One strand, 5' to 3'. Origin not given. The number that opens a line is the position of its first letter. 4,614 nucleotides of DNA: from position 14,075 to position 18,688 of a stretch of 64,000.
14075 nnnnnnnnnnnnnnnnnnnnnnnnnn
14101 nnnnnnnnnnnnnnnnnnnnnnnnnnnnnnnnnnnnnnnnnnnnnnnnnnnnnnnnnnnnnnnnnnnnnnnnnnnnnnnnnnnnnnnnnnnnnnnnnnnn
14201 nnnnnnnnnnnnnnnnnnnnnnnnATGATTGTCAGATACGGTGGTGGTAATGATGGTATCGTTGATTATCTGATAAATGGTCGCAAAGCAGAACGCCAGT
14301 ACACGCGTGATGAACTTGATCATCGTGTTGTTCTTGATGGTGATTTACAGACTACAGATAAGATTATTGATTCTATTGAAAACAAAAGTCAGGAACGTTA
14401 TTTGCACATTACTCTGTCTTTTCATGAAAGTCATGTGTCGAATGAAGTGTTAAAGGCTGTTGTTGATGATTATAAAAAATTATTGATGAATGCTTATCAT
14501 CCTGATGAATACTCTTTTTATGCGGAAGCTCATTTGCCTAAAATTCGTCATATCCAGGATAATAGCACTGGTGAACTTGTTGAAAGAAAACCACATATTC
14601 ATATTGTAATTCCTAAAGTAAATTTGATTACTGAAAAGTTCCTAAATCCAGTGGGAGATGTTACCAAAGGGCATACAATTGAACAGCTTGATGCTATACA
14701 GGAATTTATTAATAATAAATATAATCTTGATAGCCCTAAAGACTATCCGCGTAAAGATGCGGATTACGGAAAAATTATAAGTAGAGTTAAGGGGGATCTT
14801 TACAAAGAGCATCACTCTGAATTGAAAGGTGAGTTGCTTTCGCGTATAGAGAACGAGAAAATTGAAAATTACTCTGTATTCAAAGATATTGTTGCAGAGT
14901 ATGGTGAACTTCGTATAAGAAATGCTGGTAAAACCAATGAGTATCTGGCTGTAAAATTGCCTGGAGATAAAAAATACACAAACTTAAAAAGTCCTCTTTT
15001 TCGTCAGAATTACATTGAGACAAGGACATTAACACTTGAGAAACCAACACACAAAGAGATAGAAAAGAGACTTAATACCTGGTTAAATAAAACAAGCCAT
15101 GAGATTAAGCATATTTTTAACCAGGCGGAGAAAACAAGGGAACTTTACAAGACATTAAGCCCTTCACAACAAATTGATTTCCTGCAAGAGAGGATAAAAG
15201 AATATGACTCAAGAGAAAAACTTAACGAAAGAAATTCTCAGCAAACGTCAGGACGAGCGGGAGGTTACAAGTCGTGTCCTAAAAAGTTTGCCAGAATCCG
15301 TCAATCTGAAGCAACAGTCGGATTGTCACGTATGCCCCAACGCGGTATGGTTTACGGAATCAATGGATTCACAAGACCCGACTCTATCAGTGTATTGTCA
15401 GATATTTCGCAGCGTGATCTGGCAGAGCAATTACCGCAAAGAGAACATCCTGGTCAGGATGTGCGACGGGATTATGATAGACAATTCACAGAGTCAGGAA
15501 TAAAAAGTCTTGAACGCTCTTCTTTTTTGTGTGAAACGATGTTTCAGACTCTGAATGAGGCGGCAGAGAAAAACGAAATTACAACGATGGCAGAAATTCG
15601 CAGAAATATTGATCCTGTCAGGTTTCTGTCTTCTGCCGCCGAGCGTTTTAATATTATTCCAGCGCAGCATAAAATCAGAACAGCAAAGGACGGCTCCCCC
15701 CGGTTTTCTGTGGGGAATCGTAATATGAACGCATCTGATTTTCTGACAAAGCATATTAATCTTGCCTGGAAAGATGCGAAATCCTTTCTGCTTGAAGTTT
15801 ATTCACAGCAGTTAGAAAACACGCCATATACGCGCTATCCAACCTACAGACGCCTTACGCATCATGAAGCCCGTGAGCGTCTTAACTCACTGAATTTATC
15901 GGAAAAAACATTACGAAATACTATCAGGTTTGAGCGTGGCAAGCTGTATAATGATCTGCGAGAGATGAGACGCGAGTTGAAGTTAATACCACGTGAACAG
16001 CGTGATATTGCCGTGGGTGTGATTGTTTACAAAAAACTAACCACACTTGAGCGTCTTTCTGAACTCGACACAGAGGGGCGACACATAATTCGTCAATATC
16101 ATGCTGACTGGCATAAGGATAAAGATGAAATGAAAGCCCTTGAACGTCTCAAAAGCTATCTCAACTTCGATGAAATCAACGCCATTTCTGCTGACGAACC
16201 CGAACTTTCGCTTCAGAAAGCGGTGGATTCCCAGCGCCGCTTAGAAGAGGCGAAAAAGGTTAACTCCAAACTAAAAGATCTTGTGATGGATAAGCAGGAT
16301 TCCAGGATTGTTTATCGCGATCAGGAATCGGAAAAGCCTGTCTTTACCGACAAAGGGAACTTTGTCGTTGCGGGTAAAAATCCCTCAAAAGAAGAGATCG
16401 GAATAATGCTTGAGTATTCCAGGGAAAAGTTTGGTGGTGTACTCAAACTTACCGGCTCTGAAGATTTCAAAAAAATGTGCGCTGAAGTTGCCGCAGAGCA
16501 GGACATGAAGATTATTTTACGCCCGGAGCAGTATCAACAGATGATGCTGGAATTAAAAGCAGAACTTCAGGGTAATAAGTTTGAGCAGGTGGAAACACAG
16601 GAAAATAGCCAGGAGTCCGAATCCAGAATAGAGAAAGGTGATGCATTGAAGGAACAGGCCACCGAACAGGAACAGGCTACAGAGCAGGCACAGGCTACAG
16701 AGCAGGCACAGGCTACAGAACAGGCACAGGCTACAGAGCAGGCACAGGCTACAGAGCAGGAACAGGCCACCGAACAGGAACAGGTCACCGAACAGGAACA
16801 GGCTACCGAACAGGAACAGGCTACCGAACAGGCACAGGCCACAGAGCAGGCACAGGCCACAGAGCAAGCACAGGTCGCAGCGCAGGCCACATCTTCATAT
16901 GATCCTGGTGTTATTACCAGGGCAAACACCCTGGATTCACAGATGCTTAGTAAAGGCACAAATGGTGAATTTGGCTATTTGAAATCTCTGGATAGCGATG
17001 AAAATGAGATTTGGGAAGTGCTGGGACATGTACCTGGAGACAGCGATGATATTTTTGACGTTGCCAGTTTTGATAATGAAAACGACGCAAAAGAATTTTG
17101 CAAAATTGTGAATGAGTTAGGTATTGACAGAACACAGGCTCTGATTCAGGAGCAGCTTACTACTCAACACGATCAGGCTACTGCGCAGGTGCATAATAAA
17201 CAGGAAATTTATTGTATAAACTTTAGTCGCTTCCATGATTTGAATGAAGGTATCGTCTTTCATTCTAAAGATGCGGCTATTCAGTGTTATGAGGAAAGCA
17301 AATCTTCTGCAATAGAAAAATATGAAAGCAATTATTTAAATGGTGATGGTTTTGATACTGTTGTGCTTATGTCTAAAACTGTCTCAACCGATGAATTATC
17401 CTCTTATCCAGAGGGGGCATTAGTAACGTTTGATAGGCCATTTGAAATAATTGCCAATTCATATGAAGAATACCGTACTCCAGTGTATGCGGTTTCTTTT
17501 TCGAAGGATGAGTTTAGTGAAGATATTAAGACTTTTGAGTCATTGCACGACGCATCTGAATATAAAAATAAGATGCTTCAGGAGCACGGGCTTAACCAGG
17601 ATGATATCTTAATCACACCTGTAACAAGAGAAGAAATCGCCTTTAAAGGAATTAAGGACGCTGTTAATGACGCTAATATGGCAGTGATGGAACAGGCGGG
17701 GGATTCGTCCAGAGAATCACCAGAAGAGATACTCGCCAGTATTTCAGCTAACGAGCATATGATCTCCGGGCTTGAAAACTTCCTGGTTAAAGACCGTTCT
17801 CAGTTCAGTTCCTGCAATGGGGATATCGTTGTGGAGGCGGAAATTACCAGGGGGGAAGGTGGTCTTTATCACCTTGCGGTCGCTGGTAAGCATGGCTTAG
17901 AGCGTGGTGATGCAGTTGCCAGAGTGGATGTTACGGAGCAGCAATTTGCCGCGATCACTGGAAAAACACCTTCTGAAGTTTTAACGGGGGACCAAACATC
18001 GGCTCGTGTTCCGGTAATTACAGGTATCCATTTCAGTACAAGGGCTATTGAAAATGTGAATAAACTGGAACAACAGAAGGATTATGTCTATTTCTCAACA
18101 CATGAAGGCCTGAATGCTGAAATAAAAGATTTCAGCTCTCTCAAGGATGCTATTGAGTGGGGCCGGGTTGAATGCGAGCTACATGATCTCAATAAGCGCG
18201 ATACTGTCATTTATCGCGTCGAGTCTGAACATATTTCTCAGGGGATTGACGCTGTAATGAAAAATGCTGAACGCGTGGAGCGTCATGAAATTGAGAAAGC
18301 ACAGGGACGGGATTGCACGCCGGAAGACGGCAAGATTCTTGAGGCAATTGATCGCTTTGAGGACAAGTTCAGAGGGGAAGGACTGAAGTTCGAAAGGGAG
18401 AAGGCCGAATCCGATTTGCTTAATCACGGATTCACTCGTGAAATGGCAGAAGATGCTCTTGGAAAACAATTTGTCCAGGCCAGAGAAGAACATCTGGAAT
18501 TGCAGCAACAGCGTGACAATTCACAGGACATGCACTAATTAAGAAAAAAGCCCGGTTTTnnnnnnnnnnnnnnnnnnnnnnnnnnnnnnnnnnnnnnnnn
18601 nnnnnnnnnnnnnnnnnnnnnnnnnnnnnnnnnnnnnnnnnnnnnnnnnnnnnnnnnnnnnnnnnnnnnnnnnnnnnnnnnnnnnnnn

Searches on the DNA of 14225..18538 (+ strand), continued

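Call 72: search_dna_similar(query=window:16450-17080:+, collection=ecoli_genomes, mode=near, max_rows=60, rows=spread)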
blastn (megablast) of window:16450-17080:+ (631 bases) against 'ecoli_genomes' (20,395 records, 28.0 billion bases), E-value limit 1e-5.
Records with a match: 297; places in all: 310; records where one place covers at least 80% of the query: 287.
Genomes with a match: 297 of 5426; with a place that covers at least 80% of the query: 287. Places per genome that has any: lowest 1, median 1, highest 4. On chromosomes: 0 places; on plasmids: 310.
Best place of each record, by identity: >=99% 143; 95-99% 26; 90-95% 113; 80-90% 15.
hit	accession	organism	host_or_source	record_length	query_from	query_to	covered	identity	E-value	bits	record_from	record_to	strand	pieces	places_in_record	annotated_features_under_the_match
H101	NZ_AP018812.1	Escherichia coli strain E2865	Bos taurus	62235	1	631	100%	100.0%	0e+0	1166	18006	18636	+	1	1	LPD7 domain-containing protein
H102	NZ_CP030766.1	Escherichia coli strain 2017C-4109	missing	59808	1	631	100%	100.0%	0e+0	1166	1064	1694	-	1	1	LPD7 domain-containing protein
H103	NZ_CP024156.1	Escherichia coli strain 14EC047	clinical patient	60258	1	631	100%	100.0%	0e+0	1166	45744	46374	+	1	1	LPD7 domain-containing protein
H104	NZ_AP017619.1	Escherichia coli strain MRY15-117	Bos taurus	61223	1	631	100%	100.0%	0e+0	1166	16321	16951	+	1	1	LPD7 domain-containing protein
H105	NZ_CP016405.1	Escherichia coli strain 210221272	swine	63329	1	631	100%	100.0%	0e+0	1166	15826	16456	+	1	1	LPD7 domain-containing protein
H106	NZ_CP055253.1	Escherichia coli strain AH01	chicken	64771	1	631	100%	100.0%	0e+0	1166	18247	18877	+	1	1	LPD7 domain-containing protein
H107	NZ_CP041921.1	Escherichia coli strain Ec40743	Homo sapiens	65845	1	631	100%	100.0%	0e+0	1166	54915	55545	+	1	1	LPD7 domain-containing protein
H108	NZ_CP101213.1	Escherichia coli strain EC21Z-147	Homo sapiens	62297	1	631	100%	100.0%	0e+0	1166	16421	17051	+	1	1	LPD7 domain-containing protein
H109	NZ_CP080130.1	Escherichia coli strain PK8568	chicken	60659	1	631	100%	100.0%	0e+0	1166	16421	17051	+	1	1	LPD7 domain-containing protein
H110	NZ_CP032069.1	Escherichia coli strain E166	Avian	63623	1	631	100%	100.0%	0e+0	1166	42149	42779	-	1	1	LPD7 domain-containing protein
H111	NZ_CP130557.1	Escherichia coli O78:H4 strain APEC E14033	Gallus gallus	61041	1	631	100%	100.0%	0e+0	1166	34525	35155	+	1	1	LPD7 domain-containing protein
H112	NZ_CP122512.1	Escherichia coli strain W444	pig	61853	1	631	100%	100.0%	0e+0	1166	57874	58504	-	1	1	LPD7 domain-containing protein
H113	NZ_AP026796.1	Escherichia coli strain IPCEC48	Homo sapiens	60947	1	631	100%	100.0%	0e+0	1166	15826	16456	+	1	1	LPD7 domain-containing protein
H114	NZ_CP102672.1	Escherichia coli strain XH987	Homo sapiens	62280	1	631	100%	100.0%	0e+0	1166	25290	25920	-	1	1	LPD7 domain-containing protein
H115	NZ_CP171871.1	Escherichia coli strain YZ22PE68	pig feces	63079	1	631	100%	100.0%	0e+0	1166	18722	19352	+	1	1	LPD7 domain-containing protein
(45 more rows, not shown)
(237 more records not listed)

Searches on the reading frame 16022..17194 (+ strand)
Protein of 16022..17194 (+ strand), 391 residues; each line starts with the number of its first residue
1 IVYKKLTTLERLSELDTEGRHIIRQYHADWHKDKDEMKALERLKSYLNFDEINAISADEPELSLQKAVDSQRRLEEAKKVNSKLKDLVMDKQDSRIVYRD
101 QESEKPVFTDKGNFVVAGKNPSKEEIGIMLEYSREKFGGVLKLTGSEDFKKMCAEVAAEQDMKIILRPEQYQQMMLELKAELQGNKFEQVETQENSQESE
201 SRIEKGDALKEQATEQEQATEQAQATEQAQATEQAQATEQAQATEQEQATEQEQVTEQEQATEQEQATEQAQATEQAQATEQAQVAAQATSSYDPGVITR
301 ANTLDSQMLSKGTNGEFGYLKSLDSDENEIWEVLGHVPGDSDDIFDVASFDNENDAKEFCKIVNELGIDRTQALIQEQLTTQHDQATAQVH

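Call 74: predict_structure(alignment_id=A2)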
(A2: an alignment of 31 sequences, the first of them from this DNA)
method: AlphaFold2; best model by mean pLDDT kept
length: 391 residues; sequences in the alignment: 31
mean_pLDDT: 82.9   pTM: 0.52
mean pLDDT of the five models: 82.9, 81.0, 80.9, 80.2, 80.1
residues with pLDDT >= 90: 175; 70-90: 146; 50-70: 41; < 50: 29
segments of 3 or more residues with pLDDT < 50: 205-212, 291-308, 310-312
pLDDT, mean of each block of 10 residues (from residue 1): 70 82 78 69 77 92 86 93 95 95 97 94 98 96 97 98 98 98 89 63 48 56 80 89 89 89 90 88 70 40 44 70 91 86 87 94 88 85 87 64
secondary structure, 60 per line:
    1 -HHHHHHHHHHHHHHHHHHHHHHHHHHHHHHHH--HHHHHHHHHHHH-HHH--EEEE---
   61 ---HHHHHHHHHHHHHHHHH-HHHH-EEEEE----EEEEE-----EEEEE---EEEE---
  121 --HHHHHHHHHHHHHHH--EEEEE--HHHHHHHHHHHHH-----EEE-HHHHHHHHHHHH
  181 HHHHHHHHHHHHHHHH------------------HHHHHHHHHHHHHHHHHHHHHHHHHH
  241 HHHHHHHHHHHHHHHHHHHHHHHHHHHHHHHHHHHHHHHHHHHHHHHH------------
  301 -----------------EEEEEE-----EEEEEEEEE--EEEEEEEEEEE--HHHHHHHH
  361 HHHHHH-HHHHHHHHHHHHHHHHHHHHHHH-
elements in order: H2-33 H36-47 E54-57 H64-80 H82-85 E87-91 E96-100 E106-110 E114-117 H123-137 E140-144 H147-159 E165-167 H169-196 H215-288 E318-323 E329-337 E340-350 H353-366 H368-390
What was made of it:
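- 16652..16885 (+): The 18-bp tandem array: 13 in-frame units, aa 810-887, (E/A)Q(A/V)(T/A)(E/A)Q. Predicted as a single helix, aa 814-887 (call 74).
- On ER/K single alpha-helix (SAH) domain: A helix is nevertheless predicted (call 74).
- AlphaFold2 predicts a continuous 74-residue helix with pLDDT about 80-90 (call 74).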

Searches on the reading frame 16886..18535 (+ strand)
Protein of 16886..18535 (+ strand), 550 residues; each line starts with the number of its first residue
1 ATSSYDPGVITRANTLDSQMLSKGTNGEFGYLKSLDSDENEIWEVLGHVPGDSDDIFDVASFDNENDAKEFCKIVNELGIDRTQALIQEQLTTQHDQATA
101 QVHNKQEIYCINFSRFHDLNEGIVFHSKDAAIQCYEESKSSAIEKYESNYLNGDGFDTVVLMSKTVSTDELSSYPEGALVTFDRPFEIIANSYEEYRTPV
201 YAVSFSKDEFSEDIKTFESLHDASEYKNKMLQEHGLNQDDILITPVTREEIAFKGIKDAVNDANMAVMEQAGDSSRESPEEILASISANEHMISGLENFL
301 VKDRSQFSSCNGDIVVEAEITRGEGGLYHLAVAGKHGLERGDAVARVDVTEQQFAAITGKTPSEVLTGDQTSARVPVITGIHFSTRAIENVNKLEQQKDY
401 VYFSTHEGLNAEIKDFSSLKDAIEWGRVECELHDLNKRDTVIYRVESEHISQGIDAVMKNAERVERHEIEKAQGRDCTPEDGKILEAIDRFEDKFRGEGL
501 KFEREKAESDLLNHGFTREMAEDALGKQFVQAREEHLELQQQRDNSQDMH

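Call 10: profile_search(protein=window:16886-18535:+)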
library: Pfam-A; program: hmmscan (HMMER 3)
A. the first sequence (550 residues): domains with independent E <= 10: 1; with E <= 0.001: 0
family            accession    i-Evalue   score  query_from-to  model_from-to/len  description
T2SS_PulS_OutS    PF09691.15       0.56    10.7     410-459        24-73/110  Type II secretion system pilotin lipoprotein (PulS_OutS)

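Call 11: search_protein_families(proteins=[window:16886-18535:+], library=ncbifam, max_evalue=0.1)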
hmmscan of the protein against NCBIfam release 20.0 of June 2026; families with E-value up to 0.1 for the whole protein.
window:16886-18535:+ (550 aa): 1 family
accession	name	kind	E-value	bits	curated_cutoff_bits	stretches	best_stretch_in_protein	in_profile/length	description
NF040888.1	trans_reg_YafC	equivalog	0.028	13.3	470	1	101-217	181-285/293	DNA-binding transcriptional regulator YafC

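Call 55: search_protein_representatives(protein=window:16886-18535:+)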
Query: 550 residues. Proteins with E-value up to 0.001 (for the whole library): 29; up to 1e-10: 20; up to 1e-30: 8. The best 29 are listed.
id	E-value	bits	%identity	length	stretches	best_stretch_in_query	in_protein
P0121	2.2e-228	775.6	96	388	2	274-550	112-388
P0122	5.9e-69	249.6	91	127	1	7-132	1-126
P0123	5.6e-64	233.2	100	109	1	377-485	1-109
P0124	1.1e-49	186.0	97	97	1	56-146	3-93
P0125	5.3e-36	140.8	96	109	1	391-461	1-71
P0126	1.5e-33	132.8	97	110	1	347-417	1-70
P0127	1.2e-32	129.8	87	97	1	475-550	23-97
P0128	3.9e-32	128.1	40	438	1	95-270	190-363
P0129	7.5e-27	110.7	40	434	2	395-542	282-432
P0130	1.9e-26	109.4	83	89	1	174-238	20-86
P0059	3.0e-25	105.4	53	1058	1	4-101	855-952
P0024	1.4e-24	103.2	40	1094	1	393-547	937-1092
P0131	1.3e-19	86.7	94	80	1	322-370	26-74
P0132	5.8e-18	81.3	81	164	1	2-58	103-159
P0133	2.1e-17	79.5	98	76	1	507-550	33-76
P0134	1.6e-15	73.3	55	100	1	469-542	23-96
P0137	1.2e-12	63.8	32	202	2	9-97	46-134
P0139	1.9e-10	56.5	46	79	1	470-547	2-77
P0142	4.8e-07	45.3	31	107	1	5-94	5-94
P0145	6.9e-04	34.9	34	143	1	18-85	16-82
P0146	7.3e-04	34.8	43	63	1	485-547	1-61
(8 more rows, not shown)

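Call 65: predict_structure(alignment_id=A1)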
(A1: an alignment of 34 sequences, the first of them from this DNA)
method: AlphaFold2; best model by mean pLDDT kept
length: 550 residues; sequences in the alignment: 34
mean_pLDDT: 82.6   pTM: 0.46
mean pLDDT of the five models: 82.6, 81.7, 81.3, 81.2, 81.0
residues with pLDDT >= 90: 312; 70-90: 128; 50-70: 48; < 50: 62
segments of 3 or more residues with pLDDT < 50: 274-277, 285-315, 378-397, 408-411
pLDDT, mean of each block of 10 residues (from residue 1): 81 96 96 96 97 94 98 97 95 81 86 80 97 97 92 90 96 97 94 95 93 93 96 95 95 94 91 56 47 44 39 52 75 61 67 77 81 62 31 49 64 69 79 70 84 78 92 94 95 95 96 94 97 97 90
secondary structure, 60 per line:
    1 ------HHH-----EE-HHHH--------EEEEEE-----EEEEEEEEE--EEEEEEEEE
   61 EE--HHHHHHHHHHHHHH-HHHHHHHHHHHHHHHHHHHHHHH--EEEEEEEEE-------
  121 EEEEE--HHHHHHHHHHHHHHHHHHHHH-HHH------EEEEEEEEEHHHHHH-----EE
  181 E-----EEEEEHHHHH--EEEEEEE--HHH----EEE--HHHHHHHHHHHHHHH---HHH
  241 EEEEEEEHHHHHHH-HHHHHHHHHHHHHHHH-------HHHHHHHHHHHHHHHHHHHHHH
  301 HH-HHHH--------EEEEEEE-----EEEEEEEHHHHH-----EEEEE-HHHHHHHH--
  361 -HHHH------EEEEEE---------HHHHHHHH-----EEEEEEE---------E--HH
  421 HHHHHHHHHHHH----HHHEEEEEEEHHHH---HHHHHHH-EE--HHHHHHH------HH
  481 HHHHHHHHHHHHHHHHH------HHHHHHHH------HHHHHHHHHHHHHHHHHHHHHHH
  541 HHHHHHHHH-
elements in order: H18-21 E30-35 E41-49 E52-62 H65-78 H80-102 E105-113 E121-125 H128-148 E159-167 H168-173 E179-181 E187-191 H192-196 E199-205 E215-217 H220-234 E241-247 H248-254 H256-271 H279-302 H304-307 E316-322 E328-334 H335-339 E345-349 H351-358 H362-365 E372-377 H387-394 E400-406 H419-432 E440-446 H447-450 H454-460 H466-472 H479-497 H504-511 H518-549
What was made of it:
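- Low pTM values (0.46 and 0.52) fit beads on a string (calls 65, 74).
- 16895..17185 (+): C-terminal module M1, aa 891-987, a small alpha/beta domain of unknown function. Absent from 1275-aa NikB variants. pLDDT about 96 (call 65).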

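Call 67: fold_search(model_id=the predicted structure, library=pdb)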
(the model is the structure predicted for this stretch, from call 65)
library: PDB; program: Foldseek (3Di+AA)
matches with E <= 10: 255; with E <= 0.001: 0
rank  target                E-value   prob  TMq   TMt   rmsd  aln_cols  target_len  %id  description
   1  9mw6_A                2.0e-01  0.69  0.07  0.07   6.6        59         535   20  Cryo-EM structure of ancestral Dicer helicase bound to 27-bp dsRNA (released 2025-03-12)
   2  3qwm                  3.1e-01  0.54  0.07  0.24  11.0        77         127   18  Crystal Structure of GEP100, the plextrin homology domain of IQ motif and SEC7 domain-containing protein 1 isoform a (released 2011-04-13)
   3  9mx5_A                3.2e-01  0.47  0.07  0.06   9.2        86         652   19  Cryo-EM structure of ancestral Dicer helicase bound to 27-bp dsRNA in internally-bound transition state (released 2025-03-12)
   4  8bp6_A                4.5e-01  0.08  0.10  0.14  26.0       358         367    8  Structure of MHC-class I related molecule MR1 with bound M3Ade. (released 2023-11-29)
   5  9mx3_A                4.7e-01  0.33  0.07  0.06   9.5        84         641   19  Cryo-EM structure of ancestral Dicer helicase bound to 27-bp dsRNA in post-hydrolysis semi-closed state (released 2025-03-12)
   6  5nly_A                8.6e-01  0.28  0.07  0.11  11.0        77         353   18  Brag2 Sec7-PH (390-763), P212121 (released 2017-09-27)
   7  4l9g_A                9.1e-01  0.10  0.06  0.12  17.1       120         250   15  Structure of PpsR N-Q-PAS1 from Rb. sphaeroides (released 2014-02-12)
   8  9crq_L                9.1e-01  0.08  0.07  0.19  13.3       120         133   14  Post-targeting aCascade Type IA CRISPR-Cas Surveillance Complexes (released 2025-08-13)
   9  4c0a_A                9.6e-01  0.28  0.07  0.10  10.9        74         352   18  Arf1(Delta1-17)in complex with BRAG2 Sec7-PH domain (released 2013-09-25)
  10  7tgl_B                9.6e-01  0.20  0.08  0.08  10.6        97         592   18  Crystal structure of AMP+PPi bound DesD, the desferrioxamine synthetase from the Streptomyces griseoflavus ferrimycin  (released 2022-07-06)
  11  9crp_H                9.6e-01  0.08  0.07  0.19  13.2       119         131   14  Post-targeting aCascade Type IA CRISPR-Cas Surveillance Complexes (released 2025-08-13)
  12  7sa7_D                9.6e-01  0.03  0.08  0.13  19.4       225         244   13  Crystal structure of the apo SH2 domains of Syk (released 2021-10-13)
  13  5nly_B                1.0e+00  0.28  0.07  0.10   8.4        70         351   18  Brag2 Sec7-PH (390-763), P212121 (released 2017-09-27)
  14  2h26_A                1.1e+00  0.04  0.07  0.11  16.9       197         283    9  human CD1b in complex with endogenous phosphatidylcholine and spacer (released 2006-07-04)
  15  4c0a_F                1.5e+00  0.21  0.07  0.10  10.9        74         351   18  Arf1(Delta1-17)in complex with BRAG2 Sec7-PH domain (released 2013-09-25)
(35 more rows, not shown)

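Call 85: fold_search(model_id=the predicted structure, library=afdb50)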
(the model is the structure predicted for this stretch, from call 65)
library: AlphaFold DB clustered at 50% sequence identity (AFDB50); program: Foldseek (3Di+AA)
matches with E <= 10: 524; with E <= 0.001: 23
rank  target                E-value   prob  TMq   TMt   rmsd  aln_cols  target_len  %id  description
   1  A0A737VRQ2            1.1e-88  1.00  0.46  0.45  19.9       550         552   99  Relaxase (Fragment) [Salmonella enterica subsp. enterica serovar Heidelberg]
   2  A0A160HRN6            9.4e-88  1.00  0.41  0.37  20.8       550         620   99  Relaxase [Escherichia coli]
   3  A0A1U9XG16            1.3e-85  1.00  0.48  0.29  23.6       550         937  100  Large polyvalent protein-associated domain-containing protein [Escherichia coli]
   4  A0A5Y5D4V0            1.2e-84  1.00  0.46  0.21  23.1       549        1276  100  Relaxase (Fragment) [Salmonella enterica]
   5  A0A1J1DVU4            2.2e-53  1.00  0.28  0.41  23.3       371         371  100  Relaxase (Fragment) [Escherichia coli]
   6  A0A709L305            2.8e-53  1.00  0.27  0.35  24.4       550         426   67  Relaxase (Fragment) [Salmonella typhimurium]
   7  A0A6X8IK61            1.8e-52  1.00  0.27  0.12  21.9       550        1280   67  Relaxase [Salmonella enterica I]
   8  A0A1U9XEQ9            1.4e-49  1.00  0.36  0.36   8.3       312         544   98  Large polyvalent protein-associated domain-containing protein [Escherichia coli]
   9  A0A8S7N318            3.6e-48  1.00  0.27  0.17  24.5       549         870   67  Relaxase (Fragment) [Escherichia coli]
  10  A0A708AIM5            6.9e-45  1.00  0.27  0.39  20.4       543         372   66  Relaxase (Fragment) [Salmonella typhimurium]
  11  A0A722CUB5            4.4e-43  1.00  0.27  0.45  19.8       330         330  100  Relaxase (Fragment) [Salmonella enterica]
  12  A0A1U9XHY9            2.5e-35  1.00  0.27  0.56  15.9       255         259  100  Relaxase [Escherichia coli]
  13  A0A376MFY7            8.0e-28  1.00  0.26  0.59  15.8       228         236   96  Relaxase [Escherichia coli]
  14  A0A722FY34            5.9e-22  1.00  0.27  0.95   1.1       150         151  100  Relaxase (Fragment) [Salmonella enterica]
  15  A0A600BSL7            1.9e-21  1.00  0.23  0.29  21.0       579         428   23  Relaxase [Salmonella typhimurium]
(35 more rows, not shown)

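Call 92: search_protein_families(proteins=[window:16886-18535:+], library=phrogs, max_evalue=0.01)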
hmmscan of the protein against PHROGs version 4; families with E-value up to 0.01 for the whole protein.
window:16886-18535:+ (550 aa): 0 families

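Call 93: search_protein_families(proteins=[window:16886-18535:+], library=padloc, max_evalue=0.01)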
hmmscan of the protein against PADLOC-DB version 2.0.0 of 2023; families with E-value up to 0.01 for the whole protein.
window:16886-18535:+ (550 aa): 1 family
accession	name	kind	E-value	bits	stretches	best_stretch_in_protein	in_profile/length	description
PDLC04758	PDC-M64B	-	0.0084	14.6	0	348-417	43-113/123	-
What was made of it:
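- Closest known: Polyvalent proteins of conjugative elements. Different: The C-terminal modules here match none of the described enzymatic or anti-restriction domains (calls 10, 92, 93).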
